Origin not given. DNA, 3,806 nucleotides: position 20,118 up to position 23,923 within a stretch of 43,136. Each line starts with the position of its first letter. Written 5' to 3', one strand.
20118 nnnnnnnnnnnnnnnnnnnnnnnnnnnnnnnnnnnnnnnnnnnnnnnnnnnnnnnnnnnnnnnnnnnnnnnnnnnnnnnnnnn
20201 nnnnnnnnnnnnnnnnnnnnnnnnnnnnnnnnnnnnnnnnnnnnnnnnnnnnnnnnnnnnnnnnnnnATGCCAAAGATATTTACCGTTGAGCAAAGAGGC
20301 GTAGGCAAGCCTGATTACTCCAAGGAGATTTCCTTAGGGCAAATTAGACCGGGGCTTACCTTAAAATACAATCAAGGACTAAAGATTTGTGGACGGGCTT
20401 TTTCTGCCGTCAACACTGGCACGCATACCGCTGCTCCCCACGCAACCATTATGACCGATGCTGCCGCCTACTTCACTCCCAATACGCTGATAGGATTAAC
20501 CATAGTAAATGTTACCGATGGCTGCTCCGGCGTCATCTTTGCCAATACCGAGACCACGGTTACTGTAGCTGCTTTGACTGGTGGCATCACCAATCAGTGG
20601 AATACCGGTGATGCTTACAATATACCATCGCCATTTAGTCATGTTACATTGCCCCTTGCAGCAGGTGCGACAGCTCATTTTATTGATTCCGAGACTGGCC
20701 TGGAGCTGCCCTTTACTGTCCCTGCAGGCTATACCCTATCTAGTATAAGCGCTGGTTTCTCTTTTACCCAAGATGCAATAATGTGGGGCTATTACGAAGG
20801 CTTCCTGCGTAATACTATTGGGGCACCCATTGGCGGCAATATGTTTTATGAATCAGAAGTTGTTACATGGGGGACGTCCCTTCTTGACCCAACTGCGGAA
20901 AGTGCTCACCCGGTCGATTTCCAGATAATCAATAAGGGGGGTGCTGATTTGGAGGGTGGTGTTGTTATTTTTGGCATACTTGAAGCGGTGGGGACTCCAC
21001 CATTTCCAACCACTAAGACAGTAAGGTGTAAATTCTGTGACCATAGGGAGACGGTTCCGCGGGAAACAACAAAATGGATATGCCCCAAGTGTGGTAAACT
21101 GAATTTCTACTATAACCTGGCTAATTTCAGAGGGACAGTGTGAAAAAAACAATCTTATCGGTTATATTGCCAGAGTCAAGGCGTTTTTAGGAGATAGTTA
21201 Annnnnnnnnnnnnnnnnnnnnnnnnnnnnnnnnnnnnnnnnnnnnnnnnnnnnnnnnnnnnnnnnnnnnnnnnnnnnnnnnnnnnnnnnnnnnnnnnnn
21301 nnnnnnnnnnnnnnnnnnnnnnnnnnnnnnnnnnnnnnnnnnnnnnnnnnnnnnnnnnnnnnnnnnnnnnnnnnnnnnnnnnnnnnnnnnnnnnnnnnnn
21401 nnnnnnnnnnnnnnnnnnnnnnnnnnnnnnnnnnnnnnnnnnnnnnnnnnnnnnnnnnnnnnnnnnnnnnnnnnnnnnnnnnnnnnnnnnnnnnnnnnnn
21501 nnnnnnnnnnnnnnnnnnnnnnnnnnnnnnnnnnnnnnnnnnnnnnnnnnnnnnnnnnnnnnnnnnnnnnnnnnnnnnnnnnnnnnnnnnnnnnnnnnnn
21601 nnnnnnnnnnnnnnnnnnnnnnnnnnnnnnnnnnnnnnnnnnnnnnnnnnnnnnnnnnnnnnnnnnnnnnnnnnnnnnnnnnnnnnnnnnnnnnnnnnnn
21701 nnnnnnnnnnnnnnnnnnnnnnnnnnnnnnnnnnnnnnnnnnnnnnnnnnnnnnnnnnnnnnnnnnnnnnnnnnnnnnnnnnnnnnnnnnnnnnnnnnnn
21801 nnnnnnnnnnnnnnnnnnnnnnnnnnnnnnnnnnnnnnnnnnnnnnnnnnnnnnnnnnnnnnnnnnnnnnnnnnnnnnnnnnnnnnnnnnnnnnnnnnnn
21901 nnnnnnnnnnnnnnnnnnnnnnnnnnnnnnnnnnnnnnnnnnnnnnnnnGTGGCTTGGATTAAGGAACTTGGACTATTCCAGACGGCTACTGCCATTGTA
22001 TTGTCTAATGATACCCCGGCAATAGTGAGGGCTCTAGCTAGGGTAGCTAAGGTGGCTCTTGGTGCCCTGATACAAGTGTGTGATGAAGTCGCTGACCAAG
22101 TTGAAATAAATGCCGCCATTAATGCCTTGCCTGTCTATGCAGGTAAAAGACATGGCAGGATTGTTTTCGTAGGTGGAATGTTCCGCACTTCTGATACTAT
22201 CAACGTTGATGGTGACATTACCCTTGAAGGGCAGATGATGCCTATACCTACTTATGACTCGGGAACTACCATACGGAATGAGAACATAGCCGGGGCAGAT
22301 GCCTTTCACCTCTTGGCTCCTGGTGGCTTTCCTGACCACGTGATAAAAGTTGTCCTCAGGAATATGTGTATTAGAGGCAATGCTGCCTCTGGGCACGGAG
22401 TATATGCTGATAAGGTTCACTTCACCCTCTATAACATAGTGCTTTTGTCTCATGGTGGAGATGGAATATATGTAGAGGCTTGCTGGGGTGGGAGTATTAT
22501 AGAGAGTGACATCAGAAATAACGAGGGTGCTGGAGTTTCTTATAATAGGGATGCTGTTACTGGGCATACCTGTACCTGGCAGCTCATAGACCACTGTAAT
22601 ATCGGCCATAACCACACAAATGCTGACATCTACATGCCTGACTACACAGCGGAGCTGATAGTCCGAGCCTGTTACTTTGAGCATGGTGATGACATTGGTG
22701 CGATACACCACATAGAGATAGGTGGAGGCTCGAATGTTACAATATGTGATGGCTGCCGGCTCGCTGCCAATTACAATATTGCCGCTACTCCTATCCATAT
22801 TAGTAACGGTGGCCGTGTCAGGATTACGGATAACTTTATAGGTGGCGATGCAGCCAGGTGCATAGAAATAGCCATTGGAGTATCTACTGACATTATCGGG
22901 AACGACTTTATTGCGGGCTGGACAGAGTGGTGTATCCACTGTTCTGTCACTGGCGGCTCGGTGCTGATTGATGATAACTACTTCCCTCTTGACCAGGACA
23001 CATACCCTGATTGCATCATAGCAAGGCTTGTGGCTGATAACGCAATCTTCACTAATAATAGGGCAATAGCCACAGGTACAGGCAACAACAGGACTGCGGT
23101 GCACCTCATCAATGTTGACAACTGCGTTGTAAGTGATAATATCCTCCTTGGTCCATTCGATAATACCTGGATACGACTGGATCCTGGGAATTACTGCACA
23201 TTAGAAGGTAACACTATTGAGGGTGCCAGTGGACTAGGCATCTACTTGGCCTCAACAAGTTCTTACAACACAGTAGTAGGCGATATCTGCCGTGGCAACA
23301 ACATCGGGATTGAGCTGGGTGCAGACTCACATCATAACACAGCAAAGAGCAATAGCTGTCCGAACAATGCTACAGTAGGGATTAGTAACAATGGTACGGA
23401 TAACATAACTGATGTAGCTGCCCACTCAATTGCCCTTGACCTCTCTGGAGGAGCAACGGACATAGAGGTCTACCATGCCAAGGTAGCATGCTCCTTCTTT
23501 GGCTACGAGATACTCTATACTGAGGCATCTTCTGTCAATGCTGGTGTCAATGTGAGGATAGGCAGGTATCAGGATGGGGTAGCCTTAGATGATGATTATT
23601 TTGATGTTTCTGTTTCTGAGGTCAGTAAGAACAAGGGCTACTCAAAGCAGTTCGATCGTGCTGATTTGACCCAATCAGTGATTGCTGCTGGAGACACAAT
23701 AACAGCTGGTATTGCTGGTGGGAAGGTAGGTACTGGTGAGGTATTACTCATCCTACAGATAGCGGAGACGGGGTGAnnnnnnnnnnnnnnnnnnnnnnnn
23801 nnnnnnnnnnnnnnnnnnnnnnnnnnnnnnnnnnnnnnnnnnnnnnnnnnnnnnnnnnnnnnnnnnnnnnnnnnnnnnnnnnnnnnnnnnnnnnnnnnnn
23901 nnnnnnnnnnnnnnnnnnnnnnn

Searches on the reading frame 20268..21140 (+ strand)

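Call 9: search_protein_families(library=pfam, proteins=[window:20268-21140:+], max_evalue=0.01)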
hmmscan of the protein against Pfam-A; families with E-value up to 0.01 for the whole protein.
window:20268-21140:+ (291 aa): 1 family
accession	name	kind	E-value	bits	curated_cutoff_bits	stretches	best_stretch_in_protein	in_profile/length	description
PF23547.1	Zn_ribbon_FGT1_1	-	0.0059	16.6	27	0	251-275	2-26/35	FORGETTER1 first zinc ribbon domain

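Call 10: search_protein_families(library=phrogs, proteins=[window:20268-21140:+], max_evalue=0.01)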
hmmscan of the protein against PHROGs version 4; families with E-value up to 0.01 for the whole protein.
window:20268-21140:+ (291 aa): 1 family
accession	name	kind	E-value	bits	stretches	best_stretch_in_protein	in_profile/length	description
phrog_33228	-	unknown function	0.0042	18.1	0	254-266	5-17/38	-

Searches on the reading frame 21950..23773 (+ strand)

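Call 9: search_protein_families(library=pfam, proteins=[window:21950-23773:+], max_evalue=0.01)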
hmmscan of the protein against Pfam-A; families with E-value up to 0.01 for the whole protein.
window:21950-23773:+ (608 aa): 2 families
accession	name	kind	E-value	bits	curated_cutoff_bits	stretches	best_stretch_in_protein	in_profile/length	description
PF05048.19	NosD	-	1.5e-10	41.3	23.6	1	363-484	47-160/212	Periplasmic copper-binding protein (NosD)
PF13229.12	Beta_helix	-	3.3e-10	40.3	25.9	2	386-486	5-103/158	Right handed beta helix region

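Call 10: search_protein_families(library=phrogs, proteins=[window:21950-23773:+], max_evalue=0.01)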
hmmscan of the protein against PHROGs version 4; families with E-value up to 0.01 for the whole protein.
window:21950-23773:+ (608 aa): 0 families
